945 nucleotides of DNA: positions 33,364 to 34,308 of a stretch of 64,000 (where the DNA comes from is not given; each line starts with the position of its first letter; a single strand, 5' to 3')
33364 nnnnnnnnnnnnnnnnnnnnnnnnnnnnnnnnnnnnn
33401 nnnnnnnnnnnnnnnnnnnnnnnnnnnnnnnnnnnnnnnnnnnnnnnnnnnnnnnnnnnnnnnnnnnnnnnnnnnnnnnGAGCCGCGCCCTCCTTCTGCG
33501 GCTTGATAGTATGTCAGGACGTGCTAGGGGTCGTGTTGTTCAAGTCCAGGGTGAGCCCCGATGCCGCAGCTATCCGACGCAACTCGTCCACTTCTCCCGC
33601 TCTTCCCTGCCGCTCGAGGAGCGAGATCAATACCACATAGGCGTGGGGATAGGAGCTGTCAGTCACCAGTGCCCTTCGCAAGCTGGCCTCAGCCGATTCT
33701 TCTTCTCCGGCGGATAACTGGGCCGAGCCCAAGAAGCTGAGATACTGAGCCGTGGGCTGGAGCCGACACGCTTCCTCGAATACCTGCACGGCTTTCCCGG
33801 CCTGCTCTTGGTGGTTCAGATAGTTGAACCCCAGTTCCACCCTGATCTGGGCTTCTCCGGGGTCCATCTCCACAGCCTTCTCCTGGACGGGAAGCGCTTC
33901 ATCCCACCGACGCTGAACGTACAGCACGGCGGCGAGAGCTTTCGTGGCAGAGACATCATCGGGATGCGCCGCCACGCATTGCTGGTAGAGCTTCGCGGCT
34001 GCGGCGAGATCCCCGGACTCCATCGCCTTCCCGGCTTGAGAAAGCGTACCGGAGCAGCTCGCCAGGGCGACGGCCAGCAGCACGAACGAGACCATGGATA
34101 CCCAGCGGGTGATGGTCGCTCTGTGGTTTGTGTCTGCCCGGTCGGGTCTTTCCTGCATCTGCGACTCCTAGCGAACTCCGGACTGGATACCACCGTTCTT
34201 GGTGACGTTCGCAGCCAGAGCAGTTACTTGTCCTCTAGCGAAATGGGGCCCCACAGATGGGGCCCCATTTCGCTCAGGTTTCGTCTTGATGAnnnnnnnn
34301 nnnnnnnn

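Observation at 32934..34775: Two tandem major-pilin paralogs with conserved N-termini and divergent C-terminal halves, each followed by a strong hairpin and separated by a TPR lipoprotein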

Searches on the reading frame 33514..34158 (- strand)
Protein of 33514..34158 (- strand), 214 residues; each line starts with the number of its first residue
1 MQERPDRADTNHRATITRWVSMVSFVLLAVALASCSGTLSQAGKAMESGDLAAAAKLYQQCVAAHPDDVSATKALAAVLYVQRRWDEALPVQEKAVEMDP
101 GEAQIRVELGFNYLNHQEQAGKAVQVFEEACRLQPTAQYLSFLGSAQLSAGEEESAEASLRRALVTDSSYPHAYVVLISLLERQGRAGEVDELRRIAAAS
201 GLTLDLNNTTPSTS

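Call 7: search_protein_families(library=pfam, proteins=[window:33514-34158:-], max_evalue=0.01)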
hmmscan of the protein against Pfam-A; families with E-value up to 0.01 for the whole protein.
window:33514-34158:- (214 aa): 21 families
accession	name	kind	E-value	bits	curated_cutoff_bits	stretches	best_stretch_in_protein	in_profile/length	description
PF13432.12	TPR_16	-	3.4e-14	53.4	32.7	2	45-103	7-65/65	Tetratricopeptide repeat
PF13428.12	TPR_14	-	6.9e-12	45.2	23.5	1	46-77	12-43/44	Tetratricopeptide repeat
PF07719.23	TPR_2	-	1.1e-11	44.3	27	1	74-101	6-33/34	Tetratricopeptide repeat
PF14559.12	TPR_19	-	2.4e-11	44.2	25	1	45-104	1-60/68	Tetratricopeptide repeat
PF13181.12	TPR_8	-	2.9e-08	33.7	25.7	0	137-164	1-28/34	Tetratricopeptide repeat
PF13414.12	TPR_11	-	4.7e-08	33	26.8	0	47-80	6-39/42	TPR repeat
PF13424.12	TPR_12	-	8.3e-08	32.8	30.1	1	72-134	5-75/77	Tetratricopeptide repeat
PF00515.34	TPR_1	-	8.5e-07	29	27.8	0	75-100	7-32/34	Tetratricopeptide repeat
PF13176.12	TPR_7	-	9.5e-07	28.9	27.9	0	75-102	5-34/36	Tetratricopeptide repeat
PF13431.12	TPR_17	-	6.9e-06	26.4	24.4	0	57-89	1-33/34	Tetratricopeptide repeat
PF24575.1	TPR_Slam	-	2.2e-05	25.3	35.2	1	39-88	51-100/104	Surface lipoprotein assembly modifier, N-terminal TPR repeats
PF23914.1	TPR_CcmH_CycH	-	0.00018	21.8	42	0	47-93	99-145/158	Cytochrome c-type biogenesis protein H TPR domain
PF25062.1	ARM_TT21_N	-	0.00019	21.6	40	1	39-178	67-209/222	Tetratricopeptide repeat protein 21 N-terminal ARM repeat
PF13174.12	TPR_6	-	0.00028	21.8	26.3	0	42-67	6-32/33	Tetratricopeptide repeat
PF13374.12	TPR_10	-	0.00031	21.1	27.5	0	75-98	8-31/42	Tetratricopeptide repeat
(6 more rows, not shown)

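Call 11: find_encoding_contigs(protein=window:33514-34158:-, flank=10000, max_places=6)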
Protein window:33514-34158:- (214 aa): 1 contig read that carries it; 1 place shown.
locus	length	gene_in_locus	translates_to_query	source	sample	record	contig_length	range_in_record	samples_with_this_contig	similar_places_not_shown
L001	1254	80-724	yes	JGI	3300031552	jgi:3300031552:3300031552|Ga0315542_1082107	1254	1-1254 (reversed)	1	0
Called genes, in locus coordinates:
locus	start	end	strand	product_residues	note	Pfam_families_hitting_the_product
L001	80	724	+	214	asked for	PF13431:TPR_17 (faint), PF13424:TPR_12 (faint), PF07719:TPR_2 (faint), PF13176:TPR_7 (faint), PF13428:TPR_14 (faint), PF13432:TPR_16, PF24575:TPR_Slam (faint), PF14559:TPR_19 (weak), +3 more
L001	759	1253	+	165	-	?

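Call 13: find_homologous_proteins(query=window:33514-34158:-, max_evalue=0.00001)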
Query window:33514-34158:- (214 aa): 101 proteins with E <= 0.00001 among 4825 candidates.
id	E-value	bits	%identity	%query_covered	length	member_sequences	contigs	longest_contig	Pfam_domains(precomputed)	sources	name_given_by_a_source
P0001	1.2e-131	454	100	100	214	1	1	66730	PF14559.13,PF24575.2,PF13431.13,PF13414.13,PF00515.35,PF13424.13,PF13176.13,PF13432.13,PF13428.13,PF13181.13,PF07719.24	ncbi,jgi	-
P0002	2.6e-62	228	55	95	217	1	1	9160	PF14559.13,PF13424.13,PF13176.13,PF13432.13,PF13428.13,PF07719.24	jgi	jgi:Tfp pilus assembly protein PilF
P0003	1.3e-60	222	58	83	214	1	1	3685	PF14559.13,PF13176.13,PF13432.13,PF13428.13,PF07719.24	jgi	jgi:Tfp pilus assembly protein PilF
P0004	2.4e-60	221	58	90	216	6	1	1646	PF14559.13,PF13424.13,PF13432.13,PF13428.13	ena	-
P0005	6.4e-60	220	54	96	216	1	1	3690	PF14559.13,PF13414.13,PF13432.13,PF13428.13,PF07719.24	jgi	jgi:tetratricopeptide (TPR) repeat protein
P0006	2.6e-59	218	59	76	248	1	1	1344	PF14559.13,PF13414.13,PF13424.13,PF13176.13,PF13432.13,PF13428.13,PF07719.24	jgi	jgi:Tfp pilus assembly protein PilF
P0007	5.4e-59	217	55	82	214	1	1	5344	PF14559.13,PF13424.13,PF13176.13,PF13432.13,PF13428.13,PF07719.24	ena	-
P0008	5.7e-59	217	56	83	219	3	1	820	PF14559.13,PF13424.13,PF13176.13,PF13432.13,PF13428.13,PF07719.24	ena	-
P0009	1.2e-58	216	60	80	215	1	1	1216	PF14559.13,PF13431.13,PF13432.13,PF13428.13,PF07719.24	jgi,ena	-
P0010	6.4e-58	214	52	93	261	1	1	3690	PF14559.13,PF13428.13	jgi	jgi:predicted Zn-dependent protease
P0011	1.2e-57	213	51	98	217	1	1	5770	PF07721.21,PF14559.13,PF13424.13,PF13428.13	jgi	jgi:tetratricopeptide (TPR) repeat protein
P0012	1.9e-57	212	59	82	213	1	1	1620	PF14559.13,PF13424.13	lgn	-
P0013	2.8e-56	208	51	100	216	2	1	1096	PF14559.13,PF13432.13,PF13428.13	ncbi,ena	-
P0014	2.9e-56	208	53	94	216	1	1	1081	PF14559.13,PF13432.13,PF13428.13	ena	-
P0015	6.0e-56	207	57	80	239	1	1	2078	PF14559.13,PF13424.13,PF13176.13,PF13432.13,PF13428.13,PF07719.24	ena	-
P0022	2.0e-52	196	58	72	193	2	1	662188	PF14559.13,PF13428.13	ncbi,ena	-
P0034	2.0e-43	166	45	90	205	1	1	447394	PF07721.21,PF14559.13,PF13431.13,PF00515.35,PF13424.13,PF13432.13,PF13428.13,PF13429.13,PF13181.13,PF07719.24,PF13374.13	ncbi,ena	-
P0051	1.3e-39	154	44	89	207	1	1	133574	PF14559.13,PF23914.2,PF13414.13,PF00515.35,PF13424.13,PF13176.13,PF13432.13,PF13428.13,PF13181.13,PF07719.24,PF13374.13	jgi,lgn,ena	-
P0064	7.5e-38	148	43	88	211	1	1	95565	PF14559.13,PF00515.35,PF13424.13,PF13432.13,PF13428.13,PF13181.13,PF07719.24,PF13174.13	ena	-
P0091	7.4e-33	132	52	58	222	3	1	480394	PF07721.21,PF14559.13,PF13424.13,PF13176.13,PF13432.13,PF13428.13,PF13181.13,PF07719.24,PF13374.13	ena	-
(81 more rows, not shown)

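Call 14: find_encoding_contigs(protein=P0022, flank=8000, max_places=2)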
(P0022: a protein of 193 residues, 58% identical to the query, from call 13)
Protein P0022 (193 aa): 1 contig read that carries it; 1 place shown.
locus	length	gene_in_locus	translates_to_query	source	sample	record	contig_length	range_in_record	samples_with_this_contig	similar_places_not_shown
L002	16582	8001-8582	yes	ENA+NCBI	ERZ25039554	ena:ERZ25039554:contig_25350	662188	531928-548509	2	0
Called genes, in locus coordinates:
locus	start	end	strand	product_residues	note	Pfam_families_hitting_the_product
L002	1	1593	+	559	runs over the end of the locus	PF02985:HEAT (faint), PF13646:HEAT_2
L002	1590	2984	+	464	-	PF01966:HD, PF13487:HD_5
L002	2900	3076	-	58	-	-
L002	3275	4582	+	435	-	PF13620:CarboxypepD_reg (weak)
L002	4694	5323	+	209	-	-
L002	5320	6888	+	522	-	-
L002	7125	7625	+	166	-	PF07963:N_methyl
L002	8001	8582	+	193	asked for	PF13428:TPR_14 (faint), PF14559:TPR_19 (faint)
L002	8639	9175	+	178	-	PF07963:N_methyl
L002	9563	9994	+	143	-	-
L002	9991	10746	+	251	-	-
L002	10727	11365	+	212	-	-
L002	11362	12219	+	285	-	-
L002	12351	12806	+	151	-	-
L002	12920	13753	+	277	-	PF00753:Lactamase_B, PF12706:Lactamase_B_2 (weak), PF23023:Anti-Pycsar_Apyc1 (faint), PF12706:Lactamase_B_2 (weak)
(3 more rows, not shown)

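Call 15: find_encoding_contigs(protein=P0034, flank=8000, max_places=2)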
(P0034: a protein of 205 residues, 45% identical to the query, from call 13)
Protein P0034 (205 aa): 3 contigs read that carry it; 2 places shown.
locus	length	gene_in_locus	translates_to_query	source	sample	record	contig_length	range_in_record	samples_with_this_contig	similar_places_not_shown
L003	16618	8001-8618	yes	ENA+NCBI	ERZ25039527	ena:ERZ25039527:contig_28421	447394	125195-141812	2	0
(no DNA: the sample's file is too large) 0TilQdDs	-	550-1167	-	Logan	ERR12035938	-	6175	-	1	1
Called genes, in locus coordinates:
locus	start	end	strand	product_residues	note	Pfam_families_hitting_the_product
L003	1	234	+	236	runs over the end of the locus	PF21982:RecX_HTH1, PF02631:RecX_HTH2, PF21981:RecX_HTH3 (weak)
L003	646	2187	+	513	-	PF12072:RNase_Y_N, PF22891:KH_PNO1_2nd (faint), PF00013:KH_1 (weak), PF01966:HD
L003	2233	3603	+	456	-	PF00919:UPF0004, PF04055:Radical_SAM, PF01938:TRAM (faint)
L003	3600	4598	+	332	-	PF01745:IPT (faint), PF01715:IPPT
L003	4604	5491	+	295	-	PF01678:DAP_epimerase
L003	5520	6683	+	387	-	PF00155:Aminotran_1_2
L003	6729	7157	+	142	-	PF00692:dUTPase, PF22769:DCD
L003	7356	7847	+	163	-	PF07963:N_methyl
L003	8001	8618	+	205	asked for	PF13429:TPR_15 (faint), PF07719:TPR_2 (faint), PF07721:TPR_4 (faint), PF13181:TPR_8 (faint), PF13424:TPR_12 (faint), PF13428:TPR_14 (faint), PF13432:TPR_16, PF14559:TPR_19, +3 more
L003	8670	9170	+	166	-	PF07963:N_methyl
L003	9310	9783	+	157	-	PF07963:N_methyl (faint)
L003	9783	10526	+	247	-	-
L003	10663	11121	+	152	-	-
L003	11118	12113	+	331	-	-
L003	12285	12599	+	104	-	-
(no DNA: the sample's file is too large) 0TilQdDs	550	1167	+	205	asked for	PF13429:TPR_15 (faint), PF07719:TPR_2 (faint), PF07721:TPR_4 (faint), PF13181:TPR_8 (faint), PF13424:TPR_12 (faint), PF13428:TPR_14 (faint), PF13432:TPR_16, PF14559:TPR_19, +3 more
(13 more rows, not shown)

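Call 16: find_encoding_contigs(protein=P0002, flank=8000, max_places=2)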
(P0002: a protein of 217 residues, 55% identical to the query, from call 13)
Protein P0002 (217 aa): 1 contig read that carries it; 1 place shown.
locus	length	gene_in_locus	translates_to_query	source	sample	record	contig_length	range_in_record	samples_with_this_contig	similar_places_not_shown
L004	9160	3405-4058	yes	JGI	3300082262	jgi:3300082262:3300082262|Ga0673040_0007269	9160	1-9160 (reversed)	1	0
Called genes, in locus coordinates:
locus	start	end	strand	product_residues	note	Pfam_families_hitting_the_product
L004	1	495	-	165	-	?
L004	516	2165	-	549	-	PF03793:PASTA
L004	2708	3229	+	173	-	PF07963:N_methyl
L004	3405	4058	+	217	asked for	PF13424:TPR_12 (faint), PF07719:TPR_2 (faint), PF13176:TPR_7 (faint), PF13428:TPR_14 (faint), PF13432:TPR_16 (weak), PF14559:TPR_19 (faint)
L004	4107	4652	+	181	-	PF07963:N_methyl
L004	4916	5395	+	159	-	-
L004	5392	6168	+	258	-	-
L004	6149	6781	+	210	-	-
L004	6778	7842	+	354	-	-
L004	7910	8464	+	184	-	-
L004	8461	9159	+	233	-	?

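Call 18: find_encoding_contigs(protein=P0091, flank=8000, max_places=2)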
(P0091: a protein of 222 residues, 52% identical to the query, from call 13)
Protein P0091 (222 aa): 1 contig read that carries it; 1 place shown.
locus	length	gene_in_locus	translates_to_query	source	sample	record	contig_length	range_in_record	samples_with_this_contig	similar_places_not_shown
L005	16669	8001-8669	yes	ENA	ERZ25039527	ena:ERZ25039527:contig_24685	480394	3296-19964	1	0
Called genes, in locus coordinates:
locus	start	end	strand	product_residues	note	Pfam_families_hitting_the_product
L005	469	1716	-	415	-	PF00144:Beta-lactamase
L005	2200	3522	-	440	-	PF00474:SSF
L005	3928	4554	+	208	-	PF14344:DUF4397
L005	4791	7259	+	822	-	PF26549:Tricorn_N, PF26550:Tricorn_2nd (weak), PF25174:Beta-prop_THOC3, PF26549:Tricorn_N, PF26550:Tricorn_2nd, PF07676:PD40, PF14684:Tricorn_C1, PF14685:PDZ_Tricorn, +4 more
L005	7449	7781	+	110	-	PF07963:N_methyl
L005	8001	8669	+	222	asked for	PF07719:TPR_2 (faint), PF07721:TPR_4 (faint), PF13181:TPR_8 (faint), PF13428:TPR_14 (faint), PF13176:TPR_7 (faint), PF13374:TPR_10 (faint), PF13424:TPR_12 (faint), PF14559:TPR_19 (weak), +1 more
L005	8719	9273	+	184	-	PF07963:N_methyl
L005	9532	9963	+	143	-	-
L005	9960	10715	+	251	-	-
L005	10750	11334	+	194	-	-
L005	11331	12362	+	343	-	-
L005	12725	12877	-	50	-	-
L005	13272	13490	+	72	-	-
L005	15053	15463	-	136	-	-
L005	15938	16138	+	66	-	-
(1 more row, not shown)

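Call 19: find_encoding_contigs(protein=P0051, flank=8000, max_places=2)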
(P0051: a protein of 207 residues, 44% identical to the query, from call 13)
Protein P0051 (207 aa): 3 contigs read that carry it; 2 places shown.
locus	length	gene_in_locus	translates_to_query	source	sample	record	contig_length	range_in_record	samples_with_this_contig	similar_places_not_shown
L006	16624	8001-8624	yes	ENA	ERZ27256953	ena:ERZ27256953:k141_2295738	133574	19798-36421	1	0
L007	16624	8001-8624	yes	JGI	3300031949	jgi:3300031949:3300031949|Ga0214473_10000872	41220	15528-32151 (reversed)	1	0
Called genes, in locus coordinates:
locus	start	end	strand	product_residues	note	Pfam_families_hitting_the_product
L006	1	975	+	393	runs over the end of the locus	PF01715:IPPT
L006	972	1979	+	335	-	PF01678:DAP_epimerase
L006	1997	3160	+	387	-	PF00155:Aminotran_1_2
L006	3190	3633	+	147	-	PF00692:dUTPase, PF22769:DCD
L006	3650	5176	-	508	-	-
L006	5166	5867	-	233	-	PF07963:N_methyl (weak)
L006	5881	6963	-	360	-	PF13620:CarboxypepD_reg (weak)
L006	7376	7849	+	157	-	PF07963:N_methyl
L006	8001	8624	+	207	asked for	PF07719:TPR_2 (faint), PF13181:TPR_8 (faint), PF13428:TPR_14 (faint), PF13432:TPR_16 (faint), PF00515:TPR_1 (faint), PF13176:TPR_7 (faint), PF13374:TPR_10 (faint), PF13414:TPR_11 (faint), +3 more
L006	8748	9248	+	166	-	PF07963:N_methyl (weak)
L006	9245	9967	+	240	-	-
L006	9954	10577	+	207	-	-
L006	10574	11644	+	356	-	-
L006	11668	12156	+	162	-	-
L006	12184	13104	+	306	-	PF23023:Anti-Pycsar_Apyc1, PF00753:Lactamase_B, PF12706:Lactamase_B_2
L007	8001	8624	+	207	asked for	PF07719:TPR_2 (faint), PF13181:TPR_8 (faint), PF13428:TPR_14 (faint), PF13432:TPR_16 (faint), PF00515:TPR_1 (faint), PF13176:TPR_7 (faint), PF13374:TPR_10 (faint), PF13414:TPR_11 (faint), +3 more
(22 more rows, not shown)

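Call 20: find_encoding_contigs(protein=P0064, flank=8000, max_places=2)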
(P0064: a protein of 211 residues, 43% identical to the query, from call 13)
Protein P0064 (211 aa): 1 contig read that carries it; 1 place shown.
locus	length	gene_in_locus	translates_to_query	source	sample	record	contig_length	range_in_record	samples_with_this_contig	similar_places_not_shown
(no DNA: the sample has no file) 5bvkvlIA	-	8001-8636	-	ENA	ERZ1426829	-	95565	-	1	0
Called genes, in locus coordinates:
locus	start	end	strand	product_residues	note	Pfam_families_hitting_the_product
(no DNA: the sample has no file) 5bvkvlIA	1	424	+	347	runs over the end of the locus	PF01745:IPT (weak), PF02224:Cytidylate_kin (faint), PF01715:IPPT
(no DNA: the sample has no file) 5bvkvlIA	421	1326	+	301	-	PF01678:DAP_epimerase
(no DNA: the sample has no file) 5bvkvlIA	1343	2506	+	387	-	PF00155:Aminotran_1_2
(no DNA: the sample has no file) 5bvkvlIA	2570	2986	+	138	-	PF00692:dUTPase, PF22769:DCD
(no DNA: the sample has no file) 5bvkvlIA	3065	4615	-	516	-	-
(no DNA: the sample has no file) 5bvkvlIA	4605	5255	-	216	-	-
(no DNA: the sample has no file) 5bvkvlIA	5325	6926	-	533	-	PF01833:TIG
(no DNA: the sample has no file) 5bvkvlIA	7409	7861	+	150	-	PF07963:N_methyl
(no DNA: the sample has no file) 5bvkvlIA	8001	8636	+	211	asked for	PF00515:TPR_1 (faint), PF07719:TPR_2 (faint), PF13174:TPR_6 (faint), PF13181:TPR_8 (faint), PF13424:TPR_12 (faint), PF13428:TPR_14 (faint), PF13432:TPR_16 (weak), PF14559:TPR_19 (weak)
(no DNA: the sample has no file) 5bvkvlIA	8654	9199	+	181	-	PF07963:N_methyl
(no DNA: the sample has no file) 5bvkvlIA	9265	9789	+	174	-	-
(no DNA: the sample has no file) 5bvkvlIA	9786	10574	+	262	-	-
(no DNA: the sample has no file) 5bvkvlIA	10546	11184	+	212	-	-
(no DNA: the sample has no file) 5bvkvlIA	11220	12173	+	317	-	-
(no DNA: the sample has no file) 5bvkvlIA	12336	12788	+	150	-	-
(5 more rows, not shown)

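Call 22: find_related_loci(query=A1, collection=genome_contigs, flank=7000)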
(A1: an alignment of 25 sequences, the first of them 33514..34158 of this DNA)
Query A1 (214 aa) in genome_contigs; peptide patterns used: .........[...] (x = any residue, [..] = any of these).
46 stretches matched a pattern; 33 encode a relative of the query (tblastn E <= 1e-3); 33 distinct loci.
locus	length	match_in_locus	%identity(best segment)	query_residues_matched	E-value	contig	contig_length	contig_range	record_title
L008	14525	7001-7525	54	13-186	7e-56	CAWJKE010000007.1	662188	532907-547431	MAG: uncultured Actinomycetota bacterium isolate MFD05942.bin.1.451 genome assembly, contig: contig_25350, whole genome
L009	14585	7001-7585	45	13-204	3e-49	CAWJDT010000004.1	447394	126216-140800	MAG: uncultured Actinomycetes bacterium isolate MFD04716.bin.2.17 genome assembly, contig: contig_28421, whole genome sh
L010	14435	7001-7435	56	66-210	2e-48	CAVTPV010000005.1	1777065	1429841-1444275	MAG: uncultured Actinomycetota bacterium isolate MFD00905.bin.2.193 genome assembly, contig: contig_9521, whole genome s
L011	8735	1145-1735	43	13-211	3e-46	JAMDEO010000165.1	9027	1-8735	MAG: Actinomycetota bacterium isolate FK_Sedi_B_Bin.10 NODE_32915_length_9027_cov_1.08899, whole genome shotgun sequence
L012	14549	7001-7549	44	20-202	1e-45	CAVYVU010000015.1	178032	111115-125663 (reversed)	MAG: uncultured Thermoleophilia bacterium isolate MFD01299.bin.2.213 genome assembly, contig: contig_59260, whole genome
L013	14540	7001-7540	44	25-203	1e-44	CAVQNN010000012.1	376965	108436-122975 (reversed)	MAG: uncultured Actinomycetes bacterium isolate MFD00905.bin.2.220 genome assembly, contig: contig_8728, whole genome sh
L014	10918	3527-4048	45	32-205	4e-44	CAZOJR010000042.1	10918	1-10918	MAG TPA_asm: uncultured Gaiellales bacterium isolate SRP192927_co3_744 genome assembly, contig: NODE_15160_length_10918_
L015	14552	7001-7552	46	22-204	2e-43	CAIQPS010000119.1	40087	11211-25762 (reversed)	MAG: uncultured actinobacterium isolate LaPlata_bin-3933 genome assembly, contig: bin-3933:119/169, whole genome shotgun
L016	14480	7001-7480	55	28-186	2e-42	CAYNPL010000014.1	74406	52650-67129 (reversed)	MAG TPA_asm: uncultured Gaiellales bacterium isolate binchicken_co274_173 genome assembly, contig: NODE_908_length_74406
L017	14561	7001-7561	42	20-204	7e-42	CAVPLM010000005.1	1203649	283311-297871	MAG: uncultured Actinomycetes bacterium isolate MFD00032.bin.2.39 genome assembly, contig: contig_39508, whole genome sh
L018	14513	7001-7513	44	34-204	4e-41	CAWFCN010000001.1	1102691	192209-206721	MAG: uncultured Actinomycetes bacterium isolate MFD04716.bin.1.353 genome assembly, contig: contig_10097, whole genome s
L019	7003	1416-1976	42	18-204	5e-41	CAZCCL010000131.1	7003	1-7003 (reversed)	MAG TPA_asm: uncultured Gaiellales bacterium isolate SRP185410_co2_381 genome assembly, contig: NODE_14843_length_7003_c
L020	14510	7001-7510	42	35-204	7e-41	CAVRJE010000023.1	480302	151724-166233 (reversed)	MAG: uncultured Actinomycetota bacterium isolate MFD05942.bin.2.329 genome assembly, contig: contig_7104, whole genome s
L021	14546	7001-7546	45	26-202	1e-40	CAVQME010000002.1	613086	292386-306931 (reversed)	MAG: uncultured Actinomycetes bacterium isolate MFD00032.bin.1.257 genome assembly, contig: contig_27370, whole genome s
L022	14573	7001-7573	38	13-205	4e-40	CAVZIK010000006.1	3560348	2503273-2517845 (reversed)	MAG: uncultured Actinomycetes bacterium isolate MFD02416.bin.1.65 genome assembly, contig: contig_18476, whole genome sh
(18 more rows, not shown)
